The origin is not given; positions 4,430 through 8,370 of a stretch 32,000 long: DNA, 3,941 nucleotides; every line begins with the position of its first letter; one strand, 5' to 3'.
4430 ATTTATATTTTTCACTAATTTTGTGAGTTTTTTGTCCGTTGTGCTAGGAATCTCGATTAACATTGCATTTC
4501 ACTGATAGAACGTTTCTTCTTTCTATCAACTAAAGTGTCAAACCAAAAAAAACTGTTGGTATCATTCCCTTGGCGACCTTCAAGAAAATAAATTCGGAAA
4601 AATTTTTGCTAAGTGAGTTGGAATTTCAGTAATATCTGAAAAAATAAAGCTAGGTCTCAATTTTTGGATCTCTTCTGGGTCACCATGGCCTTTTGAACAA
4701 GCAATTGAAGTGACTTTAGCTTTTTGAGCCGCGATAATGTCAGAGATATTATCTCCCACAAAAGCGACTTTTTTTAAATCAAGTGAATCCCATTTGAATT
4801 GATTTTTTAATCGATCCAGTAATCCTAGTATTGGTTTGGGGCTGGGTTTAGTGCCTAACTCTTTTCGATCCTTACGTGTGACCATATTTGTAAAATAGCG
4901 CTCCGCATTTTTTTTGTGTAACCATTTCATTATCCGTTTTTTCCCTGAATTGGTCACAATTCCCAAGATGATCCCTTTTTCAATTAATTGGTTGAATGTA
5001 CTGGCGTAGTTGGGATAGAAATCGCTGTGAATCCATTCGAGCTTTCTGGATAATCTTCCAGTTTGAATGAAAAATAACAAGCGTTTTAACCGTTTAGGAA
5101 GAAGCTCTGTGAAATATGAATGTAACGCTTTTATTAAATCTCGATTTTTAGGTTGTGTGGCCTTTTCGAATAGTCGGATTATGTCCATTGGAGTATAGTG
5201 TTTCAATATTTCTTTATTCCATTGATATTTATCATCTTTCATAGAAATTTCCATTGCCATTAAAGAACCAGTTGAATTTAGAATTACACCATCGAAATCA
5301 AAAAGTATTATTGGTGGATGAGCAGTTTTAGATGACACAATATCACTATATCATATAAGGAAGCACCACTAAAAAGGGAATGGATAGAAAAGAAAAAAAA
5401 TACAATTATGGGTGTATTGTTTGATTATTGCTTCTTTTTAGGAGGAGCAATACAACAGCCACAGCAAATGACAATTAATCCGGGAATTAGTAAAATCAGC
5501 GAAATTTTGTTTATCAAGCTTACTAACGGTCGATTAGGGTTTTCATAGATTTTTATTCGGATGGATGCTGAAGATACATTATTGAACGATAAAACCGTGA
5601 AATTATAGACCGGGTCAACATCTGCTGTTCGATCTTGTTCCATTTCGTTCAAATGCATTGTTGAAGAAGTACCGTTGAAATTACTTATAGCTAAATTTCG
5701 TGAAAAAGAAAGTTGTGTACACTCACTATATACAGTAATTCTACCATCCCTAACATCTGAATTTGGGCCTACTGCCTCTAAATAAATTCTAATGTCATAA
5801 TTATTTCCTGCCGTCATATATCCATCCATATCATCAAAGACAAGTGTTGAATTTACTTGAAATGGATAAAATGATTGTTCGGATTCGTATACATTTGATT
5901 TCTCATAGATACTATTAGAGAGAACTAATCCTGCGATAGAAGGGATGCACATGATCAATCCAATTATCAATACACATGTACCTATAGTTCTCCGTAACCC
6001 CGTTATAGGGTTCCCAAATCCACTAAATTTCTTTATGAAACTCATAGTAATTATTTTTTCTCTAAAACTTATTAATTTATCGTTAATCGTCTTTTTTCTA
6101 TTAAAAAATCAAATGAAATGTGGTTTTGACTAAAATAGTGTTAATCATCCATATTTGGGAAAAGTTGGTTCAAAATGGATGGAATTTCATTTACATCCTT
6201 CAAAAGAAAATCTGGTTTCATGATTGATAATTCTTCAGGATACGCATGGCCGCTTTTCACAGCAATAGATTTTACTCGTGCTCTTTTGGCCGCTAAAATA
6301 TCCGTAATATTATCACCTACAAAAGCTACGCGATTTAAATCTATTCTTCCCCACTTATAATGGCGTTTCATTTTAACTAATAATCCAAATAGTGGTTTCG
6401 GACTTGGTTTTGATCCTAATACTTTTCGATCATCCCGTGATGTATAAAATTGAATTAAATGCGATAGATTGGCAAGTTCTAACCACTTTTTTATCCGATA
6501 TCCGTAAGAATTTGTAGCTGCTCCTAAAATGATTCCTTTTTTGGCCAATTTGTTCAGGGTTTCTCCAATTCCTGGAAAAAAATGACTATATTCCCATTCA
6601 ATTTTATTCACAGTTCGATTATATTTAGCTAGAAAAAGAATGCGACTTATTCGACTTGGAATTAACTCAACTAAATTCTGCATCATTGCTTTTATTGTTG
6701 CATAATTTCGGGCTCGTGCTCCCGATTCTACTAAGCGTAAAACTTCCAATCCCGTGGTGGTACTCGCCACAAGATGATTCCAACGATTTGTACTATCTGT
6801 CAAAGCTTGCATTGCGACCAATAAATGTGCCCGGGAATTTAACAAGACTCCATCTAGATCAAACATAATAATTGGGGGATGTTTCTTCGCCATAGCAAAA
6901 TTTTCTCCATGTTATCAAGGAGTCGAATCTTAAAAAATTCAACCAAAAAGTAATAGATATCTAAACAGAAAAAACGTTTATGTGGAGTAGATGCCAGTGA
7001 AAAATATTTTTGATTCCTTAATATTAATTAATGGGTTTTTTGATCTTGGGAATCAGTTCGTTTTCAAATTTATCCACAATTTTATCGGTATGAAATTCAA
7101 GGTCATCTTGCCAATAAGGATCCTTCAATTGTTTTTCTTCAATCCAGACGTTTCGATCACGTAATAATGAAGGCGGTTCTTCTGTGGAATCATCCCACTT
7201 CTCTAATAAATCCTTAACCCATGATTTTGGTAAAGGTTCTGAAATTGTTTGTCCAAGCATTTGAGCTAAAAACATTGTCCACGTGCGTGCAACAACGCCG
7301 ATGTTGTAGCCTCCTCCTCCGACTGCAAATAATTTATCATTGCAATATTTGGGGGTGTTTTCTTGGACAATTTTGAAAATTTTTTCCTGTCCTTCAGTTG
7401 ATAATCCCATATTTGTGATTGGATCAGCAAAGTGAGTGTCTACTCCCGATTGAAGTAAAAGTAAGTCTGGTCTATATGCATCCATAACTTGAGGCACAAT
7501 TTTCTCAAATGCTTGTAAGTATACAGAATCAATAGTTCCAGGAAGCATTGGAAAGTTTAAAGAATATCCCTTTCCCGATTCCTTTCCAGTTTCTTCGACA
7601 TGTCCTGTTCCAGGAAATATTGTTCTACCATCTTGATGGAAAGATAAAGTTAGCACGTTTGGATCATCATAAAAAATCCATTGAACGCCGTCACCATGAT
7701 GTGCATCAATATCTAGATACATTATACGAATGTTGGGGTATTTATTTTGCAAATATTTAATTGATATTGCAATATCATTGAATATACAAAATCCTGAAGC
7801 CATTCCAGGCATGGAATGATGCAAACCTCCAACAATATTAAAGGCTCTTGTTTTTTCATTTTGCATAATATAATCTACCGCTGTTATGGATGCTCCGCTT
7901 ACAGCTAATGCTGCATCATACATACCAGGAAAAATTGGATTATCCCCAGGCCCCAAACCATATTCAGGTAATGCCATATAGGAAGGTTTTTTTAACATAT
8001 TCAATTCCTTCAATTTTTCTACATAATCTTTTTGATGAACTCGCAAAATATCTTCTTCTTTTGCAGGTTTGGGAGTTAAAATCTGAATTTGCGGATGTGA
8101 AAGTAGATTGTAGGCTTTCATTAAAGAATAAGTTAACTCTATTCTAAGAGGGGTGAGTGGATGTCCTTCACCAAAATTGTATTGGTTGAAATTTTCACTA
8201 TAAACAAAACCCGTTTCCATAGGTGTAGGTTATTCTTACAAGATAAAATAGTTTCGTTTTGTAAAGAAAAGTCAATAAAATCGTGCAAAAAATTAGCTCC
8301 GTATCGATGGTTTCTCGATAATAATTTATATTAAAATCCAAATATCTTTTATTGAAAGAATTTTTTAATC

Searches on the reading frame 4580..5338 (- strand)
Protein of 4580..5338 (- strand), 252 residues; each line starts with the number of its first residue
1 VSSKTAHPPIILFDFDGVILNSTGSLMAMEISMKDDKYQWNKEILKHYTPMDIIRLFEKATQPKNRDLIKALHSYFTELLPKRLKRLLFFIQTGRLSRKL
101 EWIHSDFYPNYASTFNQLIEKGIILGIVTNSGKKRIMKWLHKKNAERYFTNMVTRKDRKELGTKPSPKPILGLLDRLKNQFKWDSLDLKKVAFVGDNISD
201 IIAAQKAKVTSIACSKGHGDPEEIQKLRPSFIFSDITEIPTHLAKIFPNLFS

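Call 5: search_protein_families(library=pfam, proteins=[window:4580-5338:-], max_evalue=0.001)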
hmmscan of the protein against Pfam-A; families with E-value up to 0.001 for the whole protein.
window:4580-5338:- (252 aa): 5 families
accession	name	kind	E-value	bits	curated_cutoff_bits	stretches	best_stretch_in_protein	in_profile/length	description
PF13419.12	HAD_2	-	3.6e-23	83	23.8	1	11-213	1-177/178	Haloacid dehalogenase-like hydrolase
PF00702.32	Hydrolase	-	3.6e-15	57.3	26.4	1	10-207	3-190/191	haloacid dehalogenase-like hydrolase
PF13242.12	Hydrolase_like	-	2.7e-08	34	22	1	168-238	4-74/75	HAD-hyrolase-like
PF12710.13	HAD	-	1.2e-05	26.3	27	1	11-204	1-188/189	haloacid dehalogenase-like hydrolase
PF08645.17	PNK3P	-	0.00074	19.7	22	0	165-208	93-137/161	Polynucleotide kinase 3 phosphatase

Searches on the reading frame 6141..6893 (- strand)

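Call 5: search_protein_families(library=pfam, proteins=[window:6141-6893:-], max_evalue=0.001)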
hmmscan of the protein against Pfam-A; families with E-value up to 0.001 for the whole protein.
window:6141-6893:- (250 aa): 5 families
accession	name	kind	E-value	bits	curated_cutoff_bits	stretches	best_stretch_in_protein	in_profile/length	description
PF13419.12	HAD_2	-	1.6e-22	80.9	23.8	1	9-212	1-178/178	Haloacid dehalogenase-like hydrolase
PF00702.32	Hydrolase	-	8.6e-16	59.3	26.4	1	9-205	4-190/191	haloacid dehalogenase-like hydrolase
PF13242.12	Hydrolase_like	-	1.2e-09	38.3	22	1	179-236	17-74/75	HAD-hyrolase-like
PF08645.17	PNK3P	-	8e-05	22.9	22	0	96-200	21-131/161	Polynucleotide kinase 3 phosphatase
PF12710.13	HAD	-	0.00034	21.5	27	1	9-203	1-189/189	haloacid dehalogenase-like hydrolase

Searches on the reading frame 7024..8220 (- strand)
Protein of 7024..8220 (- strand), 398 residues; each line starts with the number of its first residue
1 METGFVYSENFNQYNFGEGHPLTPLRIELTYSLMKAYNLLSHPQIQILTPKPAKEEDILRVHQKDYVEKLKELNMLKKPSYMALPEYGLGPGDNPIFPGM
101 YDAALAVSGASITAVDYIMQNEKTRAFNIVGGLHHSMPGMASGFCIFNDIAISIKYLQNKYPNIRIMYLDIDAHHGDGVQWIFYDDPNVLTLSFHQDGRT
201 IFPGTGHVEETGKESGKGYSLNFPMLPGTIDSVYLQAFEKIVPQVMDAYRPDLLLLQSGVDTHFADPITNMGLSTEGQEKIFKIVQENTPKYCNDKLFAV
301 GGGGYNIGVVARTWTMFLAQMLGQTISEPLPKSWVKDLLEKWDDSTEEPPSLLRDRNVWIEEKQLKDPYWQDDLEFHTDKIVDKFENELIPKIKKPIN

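Call 5: search_protein_families(library=pfam, proteins=[window:7024-8220:-], max_evalue=0.001)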
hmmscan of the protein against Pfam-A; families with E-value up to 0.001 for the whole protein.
window:7024-8220:- (398 aa): 1 family
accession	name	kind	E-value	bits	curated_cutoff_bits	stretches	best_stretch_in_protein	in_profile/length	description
PF00850.24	Hist_deacetyl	-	6.8e-92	308.4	27.9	1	20-320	1-297/298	Histone deacetylase domain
